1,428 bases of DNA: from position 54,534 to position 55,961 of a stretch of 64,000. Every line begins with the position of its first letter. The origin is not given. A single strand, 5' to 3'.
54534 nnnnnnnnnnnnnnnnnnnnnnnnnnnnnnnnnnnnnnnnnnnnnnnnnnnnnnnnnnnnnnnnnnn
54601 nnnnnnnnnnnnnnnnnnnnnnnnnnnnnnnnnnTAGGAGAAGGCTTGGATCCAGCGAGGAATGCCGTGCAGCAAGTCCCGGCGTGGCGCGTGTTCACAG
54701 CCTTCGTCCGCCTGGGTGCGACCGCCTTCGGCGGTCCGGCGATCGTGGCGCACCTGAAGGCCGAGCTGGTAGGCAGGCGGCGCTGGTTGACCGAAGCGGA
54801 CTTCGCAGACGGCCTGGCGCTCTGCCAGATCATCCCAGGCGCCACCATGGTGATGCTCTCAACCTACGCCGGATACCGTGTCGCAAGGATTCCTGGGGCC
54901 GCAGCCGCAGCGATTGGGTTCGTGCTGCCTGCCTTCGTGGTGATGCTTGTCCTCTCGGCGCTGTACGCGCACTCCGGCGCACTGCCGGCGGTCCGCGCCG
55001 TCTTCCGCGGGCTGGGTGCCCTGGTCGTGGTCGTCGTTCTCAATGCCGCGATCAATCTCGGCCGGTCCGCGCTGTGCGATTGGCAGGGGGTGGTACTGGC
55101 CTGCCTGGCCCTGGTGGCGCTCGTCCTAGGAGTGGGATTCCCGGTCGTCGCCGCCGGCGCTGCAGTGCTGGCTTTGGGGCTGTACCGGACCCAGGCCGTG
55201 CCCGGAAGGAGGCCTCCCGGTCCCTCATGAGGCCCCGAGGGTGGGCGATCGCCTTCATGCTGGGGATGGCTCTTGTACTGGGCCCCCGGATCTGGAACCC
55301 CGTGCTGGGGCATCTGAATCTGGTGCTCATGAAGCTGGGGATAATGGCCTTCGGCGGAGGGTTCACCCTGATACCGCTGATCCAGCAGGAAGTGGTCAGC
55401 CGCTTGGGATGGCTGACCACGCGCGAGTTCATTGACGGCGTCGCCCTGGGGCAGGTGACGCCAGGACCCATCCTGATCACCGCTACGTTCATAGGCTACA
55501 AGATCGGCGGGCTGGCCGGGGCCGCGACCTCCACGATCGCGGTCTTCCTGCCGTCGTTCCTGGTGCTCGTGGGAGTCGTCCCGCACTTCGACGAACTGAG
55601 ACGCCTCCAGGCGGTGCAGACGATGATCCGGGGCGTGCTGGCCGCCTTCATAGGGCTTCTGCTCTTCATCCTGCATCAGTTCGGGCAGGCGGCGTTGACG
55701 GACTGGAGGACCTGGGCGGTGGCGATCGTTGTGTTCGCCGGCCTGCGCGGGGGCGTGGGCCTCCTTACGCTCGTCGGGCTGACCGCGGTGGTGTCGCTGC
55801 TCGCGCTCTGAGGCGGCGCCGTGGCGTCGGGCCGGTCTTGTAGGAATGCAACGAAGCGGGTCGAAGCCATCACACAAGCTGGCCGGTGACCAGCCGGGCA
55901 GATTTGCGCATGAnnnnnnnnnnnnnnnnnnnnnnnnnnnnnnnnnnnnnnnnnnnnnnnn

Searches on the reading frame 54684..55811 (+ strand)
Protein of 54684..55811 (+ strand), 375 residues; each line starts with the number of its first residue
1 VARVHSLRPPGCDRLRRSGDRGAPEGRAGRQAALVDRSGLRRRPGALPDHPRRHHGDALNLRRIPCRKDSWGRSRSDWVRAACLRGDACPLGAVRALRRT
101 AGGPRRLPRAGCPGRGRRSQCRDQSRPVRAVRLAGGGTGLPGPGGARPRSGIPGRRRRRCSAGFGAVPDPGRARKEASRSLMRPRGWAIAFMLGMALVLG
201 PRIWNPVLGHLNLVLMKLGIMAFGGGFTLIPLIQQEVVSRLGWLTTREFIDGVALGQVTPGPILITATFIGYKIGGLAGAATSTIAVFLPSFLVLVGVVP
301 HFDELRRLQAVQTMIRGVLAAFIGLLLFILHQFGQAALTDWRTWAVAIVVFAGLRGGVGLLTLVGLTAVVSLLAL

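Call 44: search_protein_families(library=pfam, proteins=[window:54684-55811:+], max_evalue=0.01)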
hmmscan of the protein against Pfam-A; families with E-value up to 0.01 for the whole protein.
window:54684-55811:+ (375 aa): 1 family
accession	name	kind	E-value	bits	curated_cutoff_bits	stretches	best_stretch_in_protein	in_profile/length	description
PF02417.20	Chromate_transp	-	6.6e-38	130.8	28.6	1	212-370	4-164/166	Chromate transporter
